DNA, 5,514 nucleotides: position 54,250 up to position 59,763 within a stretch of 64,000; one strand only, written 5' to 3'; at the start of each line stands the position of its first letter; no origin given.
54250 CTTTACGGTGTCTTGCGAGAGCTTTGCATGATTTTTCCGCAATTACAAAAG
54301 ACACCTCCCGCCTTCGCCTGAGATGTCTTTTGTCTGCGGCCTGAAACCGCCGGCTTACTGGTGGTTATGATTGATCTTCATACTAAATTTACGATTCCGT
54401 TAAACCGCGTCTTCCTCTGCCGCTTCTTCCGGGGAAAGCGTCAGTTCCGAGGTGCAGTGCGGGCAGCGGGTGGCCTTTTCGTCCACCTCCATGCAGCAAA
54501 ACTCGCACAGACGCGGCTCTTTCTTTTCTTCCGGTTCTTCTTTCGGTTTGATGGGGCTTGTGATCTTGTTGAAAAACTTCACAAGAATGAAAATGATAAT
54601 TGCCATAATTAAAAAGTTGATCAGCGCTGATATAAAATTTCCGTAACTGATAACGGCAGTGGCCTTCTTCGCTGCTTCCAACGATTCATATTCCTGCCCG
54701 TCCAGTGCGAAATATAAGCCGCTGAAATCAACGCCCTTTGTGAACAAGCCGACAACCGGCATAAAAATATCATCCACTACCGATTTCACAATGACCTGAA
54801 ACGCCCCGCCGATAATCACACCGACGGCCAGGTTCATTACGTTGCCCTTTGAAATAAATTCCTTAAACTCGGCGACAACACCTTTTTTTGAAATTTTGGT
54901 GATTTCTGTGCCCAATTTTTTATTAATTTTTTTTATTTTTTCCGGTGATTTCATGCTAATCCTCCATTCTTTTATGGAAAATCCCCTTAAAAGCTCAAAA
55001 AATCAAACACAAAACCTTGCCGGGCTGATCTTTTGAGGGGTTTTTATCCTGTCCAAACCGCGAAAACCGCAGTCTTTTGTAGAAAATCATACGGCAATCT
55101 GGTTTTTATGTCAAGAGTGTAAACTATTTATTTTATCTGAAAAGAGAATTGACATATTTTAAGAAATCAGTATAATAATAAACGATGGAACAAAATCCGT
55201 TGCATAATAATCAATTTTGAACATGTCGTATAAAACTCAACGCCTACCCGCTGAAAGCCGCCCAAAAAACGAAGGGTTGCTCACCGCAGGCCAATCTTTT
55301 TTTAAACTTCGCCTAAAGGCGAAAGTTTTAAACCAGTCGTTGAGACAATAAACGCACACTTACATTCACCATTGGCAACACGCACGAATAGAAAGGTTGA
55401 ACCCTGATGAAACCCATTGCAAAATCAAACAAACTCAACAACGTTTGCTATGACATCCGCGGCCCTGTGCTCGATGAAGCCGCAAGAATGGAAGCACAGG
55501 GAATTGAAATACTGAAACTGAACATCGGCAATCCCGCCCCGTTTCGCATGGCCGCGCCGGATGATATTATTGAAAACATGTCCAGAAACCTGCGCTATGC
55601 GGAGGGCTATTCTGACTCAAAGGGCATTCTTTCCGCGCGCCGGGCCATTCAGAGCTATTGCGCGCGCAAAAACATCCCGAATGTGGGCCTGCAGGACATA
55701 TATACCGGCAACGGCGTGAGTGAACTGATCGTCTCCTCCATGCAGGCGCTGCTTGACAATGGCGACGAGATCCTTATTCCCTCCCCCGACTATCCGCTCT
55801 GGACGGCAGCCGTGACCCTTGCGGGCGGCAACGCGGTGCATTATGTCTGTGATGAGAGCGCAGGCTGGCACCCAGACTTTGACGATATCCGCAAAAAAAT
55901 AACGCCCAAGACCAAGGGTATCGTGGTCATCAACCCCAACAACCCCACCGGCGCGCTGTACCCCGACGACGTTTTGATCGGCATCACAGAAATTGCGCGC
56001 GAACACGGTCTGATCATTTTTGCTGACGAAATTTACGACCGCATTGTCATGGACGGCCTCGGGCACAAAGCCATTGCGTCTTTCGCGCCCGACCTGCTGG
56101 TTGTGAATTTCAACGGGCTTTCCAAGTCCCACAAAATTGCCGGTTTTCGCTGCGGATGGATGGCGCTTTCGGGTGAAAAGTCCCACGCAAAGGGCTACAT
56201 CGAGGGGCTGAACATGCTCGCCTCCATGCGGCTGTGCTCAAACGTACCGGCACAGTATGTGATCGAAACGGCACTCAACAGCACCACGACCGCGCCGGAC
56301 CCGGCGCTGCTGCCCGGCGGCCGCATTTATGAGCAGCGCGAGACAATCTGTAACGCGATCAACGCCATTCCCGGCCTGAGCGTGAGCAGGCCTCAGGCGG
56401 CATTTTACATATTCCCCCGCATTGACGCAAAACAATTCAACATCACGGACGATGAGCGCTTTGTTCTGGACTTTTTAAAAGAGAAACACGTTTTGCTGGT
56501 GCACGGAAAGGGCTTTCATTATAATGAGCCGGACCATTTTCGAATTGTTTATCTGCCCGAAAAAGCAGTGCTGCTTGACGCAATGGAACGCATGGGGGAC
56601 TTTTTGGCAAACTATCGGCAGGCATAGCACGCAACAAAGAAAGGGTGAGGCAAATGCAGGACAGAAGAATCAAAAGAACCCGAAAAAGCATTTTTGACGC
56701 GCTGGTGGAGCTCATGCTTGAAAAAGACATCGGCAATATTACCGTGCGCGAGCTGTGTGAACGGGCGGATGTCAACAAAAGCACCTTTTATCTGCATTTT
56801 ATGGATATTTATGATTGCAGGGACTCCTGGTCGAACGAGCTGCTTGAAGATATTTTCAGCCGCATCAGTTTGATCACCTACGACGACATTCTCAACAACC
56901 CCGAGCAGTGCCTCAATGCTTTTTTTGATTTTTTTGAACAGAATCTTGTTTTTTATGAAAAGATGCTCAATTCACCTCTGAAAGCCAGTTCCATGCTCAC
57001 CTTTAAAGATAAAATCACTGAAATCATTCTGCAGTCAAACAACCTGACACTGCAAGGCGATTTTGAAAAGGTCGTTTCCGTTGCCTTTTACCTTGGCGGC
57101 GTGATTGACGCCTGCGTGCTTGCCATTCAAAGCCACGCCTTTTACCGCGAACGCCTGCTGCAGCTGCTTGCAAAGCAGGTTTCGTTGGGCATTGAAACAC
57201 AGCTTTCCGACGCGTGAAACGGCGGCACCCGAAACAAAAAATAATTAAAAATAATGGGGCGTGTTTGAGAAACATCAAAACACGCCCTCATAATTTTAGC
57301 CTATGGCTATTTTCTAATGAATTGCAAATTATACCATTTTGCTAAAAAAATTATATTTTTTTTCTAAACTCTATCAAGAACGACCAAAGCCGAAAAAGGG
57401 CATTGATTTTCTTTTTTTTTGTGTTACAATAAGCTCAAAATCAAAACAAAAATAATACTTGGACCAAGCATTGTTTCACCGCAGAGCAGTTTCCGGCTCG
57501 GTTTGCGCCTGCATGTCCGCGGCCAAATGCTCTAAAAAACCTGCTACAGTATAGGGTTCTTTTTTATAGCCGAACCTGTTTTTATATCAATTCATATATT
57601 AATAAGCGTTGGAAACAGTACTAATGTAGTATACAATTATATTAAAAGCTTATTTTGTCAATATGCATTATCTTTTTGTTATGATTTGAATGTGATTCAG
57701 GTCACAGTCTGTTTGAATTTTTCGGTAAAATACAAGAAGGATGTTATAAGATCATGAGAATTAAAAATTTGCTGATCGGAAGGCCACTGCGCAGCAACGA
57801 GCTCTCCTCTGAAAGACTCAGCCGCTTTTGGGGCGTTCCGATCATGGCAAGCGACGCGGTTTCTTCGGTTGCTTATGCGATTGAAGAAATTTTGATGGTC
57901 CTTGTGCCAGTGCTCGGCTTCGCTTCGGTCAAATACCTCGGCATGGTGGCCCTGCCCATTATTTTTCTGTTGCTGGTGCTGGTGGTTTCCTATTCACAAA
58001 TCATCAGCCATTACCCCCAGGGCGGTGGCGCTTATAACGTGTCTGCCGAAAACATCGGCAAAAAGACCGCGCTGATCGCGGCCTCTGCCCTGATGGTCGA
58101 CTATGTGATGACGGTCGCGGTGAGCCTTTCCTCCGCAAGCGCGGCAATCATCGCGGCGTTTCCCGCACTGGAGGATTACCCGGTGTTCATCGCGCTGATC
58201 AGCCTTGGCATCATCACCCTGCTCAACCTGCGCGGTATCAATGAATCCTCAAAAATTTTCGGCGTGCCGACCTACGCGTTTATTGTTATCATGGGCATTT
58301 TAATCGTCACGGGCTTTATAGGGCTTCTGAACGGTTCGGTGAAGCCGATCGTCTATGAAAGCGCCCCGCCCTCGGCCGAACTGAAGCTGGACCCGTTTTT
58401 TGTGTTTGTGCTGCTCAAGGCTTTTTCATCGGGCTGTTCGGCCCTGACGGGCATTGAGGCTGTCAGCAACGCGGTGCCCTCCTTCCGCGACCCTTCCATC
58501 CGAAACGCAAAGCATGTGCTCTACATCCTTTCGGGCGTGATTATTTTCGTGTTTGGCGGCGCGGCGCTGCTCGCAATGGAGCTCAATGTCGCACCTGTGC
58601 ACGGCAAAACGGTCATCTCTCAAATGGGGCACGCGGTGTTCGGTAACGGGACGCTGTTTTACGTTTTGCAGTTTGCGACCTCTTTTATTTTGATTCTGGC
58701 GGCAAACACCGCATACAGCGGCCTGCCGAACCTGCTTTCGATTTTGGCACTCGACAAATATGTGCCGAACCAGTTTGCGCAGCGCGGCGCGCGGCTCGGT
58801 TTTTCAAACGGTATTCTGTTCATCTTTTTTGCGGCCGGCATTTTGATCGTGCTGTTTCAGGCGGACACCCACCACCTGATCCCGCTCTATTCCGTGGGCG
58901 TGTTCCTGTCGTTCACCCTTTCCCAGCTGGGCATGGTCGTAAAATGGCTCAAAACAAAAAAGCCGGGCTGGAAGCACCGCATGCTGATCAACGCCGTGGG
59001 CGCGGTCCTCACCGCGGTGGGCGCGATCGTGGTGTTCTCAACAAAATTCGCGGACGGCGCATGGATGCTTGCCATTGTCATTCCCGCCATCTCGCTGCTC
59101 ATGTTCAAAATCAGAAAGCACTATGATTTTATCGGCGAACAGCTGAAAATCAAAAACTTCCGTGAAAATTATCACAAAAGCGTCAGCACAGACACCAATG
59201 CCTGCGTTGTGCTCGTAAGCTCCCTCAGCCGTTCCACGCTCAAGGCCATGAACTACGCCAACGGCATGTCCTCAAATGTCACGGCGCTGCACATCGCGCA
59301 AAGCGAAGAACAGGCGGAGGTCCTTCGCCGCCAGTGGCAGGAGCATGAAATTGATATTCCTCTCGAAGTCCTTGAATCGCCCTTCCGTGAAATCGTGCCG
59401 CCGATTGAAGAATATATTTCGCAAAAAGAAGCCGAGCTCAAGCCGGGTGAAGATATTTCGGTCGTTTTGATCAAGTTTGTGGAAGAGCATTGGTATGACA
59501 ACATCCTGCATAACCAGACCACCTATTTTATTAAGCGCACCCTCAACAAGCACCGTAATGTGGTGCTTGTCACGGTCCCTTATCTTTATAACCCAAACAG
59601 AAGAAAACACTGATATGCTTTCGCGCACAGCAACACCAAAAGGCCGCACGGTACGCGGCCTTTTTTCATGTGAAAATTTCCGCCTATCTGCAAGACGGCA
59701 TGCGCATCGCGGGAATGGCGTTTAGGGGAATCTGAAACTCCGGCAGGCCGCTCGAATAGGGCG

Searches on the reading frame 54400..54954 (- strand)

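Call 58: search_protein_families(library=pfam, proteins=[window:54400-54954:-], max_evalue=0.00001)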
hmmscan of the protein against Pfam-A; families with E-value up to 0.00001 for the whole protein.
window:54400-54954:- (184 aa): 1 family
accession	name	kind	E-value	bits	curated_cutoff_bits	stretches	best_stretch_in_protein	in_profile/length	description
PF01741.23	MscL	-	1.1e-38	132.8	27.4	1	27-156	2-117/123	Large-conductance mechanosensitive channel, MscL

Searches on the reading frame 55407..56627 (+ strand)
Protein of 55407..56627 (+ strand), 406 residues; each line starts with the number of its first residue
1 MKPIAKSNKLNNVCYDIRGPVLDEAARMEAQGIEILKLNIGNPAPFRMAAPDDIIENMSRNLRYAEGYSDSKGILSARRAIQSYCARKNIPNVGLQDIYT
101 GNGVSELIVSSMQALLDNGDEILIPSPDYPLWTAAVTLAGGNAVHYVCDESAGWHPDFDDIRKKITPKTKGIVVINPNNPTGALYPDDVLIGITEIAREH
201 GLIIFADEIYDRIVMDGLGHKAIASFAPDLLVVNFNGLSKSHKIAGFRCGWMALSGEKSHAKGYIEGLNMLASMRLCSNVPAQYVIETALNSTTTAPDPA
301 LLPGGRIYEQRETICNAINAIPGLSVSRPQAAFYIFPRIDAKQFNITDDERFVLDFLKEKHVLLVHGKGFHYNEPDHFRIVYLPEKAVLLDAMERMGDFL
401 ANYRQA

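Call 58: search_protein_families(library=pfam, proteins=[window:55407-56627:+], max_evalue=0.00001)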
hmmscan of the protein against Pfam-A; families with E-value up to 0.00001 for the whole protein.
window:55407-56627:+ (406 aa): 1 family
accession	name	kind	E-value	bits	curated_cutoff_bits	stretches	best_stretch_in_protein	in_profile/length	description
PF00155.27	Aminotran_1_2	-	1.4e-48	166.4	19.7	1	34-384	2-350/361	Aminotransferase class I and II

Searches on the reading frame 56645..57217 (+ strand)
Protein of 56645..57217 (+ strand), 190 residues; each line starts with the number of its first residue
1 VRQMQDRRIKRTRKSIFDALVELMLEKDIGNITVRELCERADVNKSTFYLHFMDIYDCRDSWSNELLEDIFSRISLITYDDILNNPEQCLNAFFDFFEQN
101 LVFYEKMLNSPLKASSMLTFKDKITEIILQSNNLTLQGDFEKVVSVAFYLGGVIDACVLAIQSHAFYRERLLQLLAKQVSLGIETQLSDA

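Call 58: search_protein_families(library=pfam, proteins=[window:56645-57217:+], max_evalue=0.00001)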
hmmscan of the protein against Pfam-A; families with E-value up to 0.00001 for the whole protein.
window:56645-57217:+ (190 aa): 1 family
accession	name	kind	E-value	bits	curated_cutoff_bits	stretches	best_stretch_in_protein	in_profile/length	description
PF00440.29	TetR_N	-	1e-07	32.1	24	1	16-52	1-37/47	Bacterial regulatory proteins, tetR family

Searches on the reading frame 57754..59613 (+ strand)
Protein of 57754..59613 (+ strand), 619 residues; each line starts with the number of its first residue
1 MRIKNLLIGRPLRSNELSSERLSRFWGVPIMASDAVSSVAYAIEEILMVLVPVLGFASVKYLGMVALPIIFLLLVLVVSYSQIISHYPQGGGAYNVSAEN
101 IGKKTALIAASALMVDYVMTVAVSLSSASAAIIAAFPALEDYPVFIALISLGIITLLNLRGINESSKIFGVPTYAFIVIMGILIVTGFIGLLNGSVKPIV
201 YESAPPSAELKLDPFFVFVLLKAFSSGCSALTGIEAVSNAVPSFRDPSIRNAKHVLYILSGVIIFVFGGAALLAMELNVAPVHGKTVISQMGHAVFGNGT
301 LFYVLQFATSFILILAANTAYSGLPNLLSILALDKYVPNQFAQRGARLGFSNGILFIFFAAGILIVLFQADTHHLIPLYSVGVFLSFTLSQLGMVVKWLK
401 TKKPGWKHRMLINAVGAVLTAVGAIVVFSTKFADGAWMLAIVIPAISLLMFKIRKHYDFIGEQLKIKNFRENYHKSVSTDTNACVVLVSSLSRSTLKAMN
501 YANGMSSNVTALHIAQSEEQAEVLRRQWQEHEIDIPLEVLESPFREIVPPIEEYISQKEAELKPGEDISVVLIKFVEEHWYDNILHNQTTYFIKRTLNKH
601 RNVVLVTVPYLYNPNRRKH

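Call 58: search_protein_families(library=pfam, proteins=[window:57754-59613:+], max_evalue=0.00001)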
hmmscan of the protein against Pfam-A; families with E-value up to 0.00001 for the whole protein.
window:57754-59613:+ (619 aa): 1 family
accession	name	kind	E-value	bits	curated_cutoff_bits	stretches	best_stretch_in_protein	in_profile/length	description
PF13520.12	AA_permease_2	-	1.4e-31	110.3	27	1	52-429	23-406/427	Amino acid permease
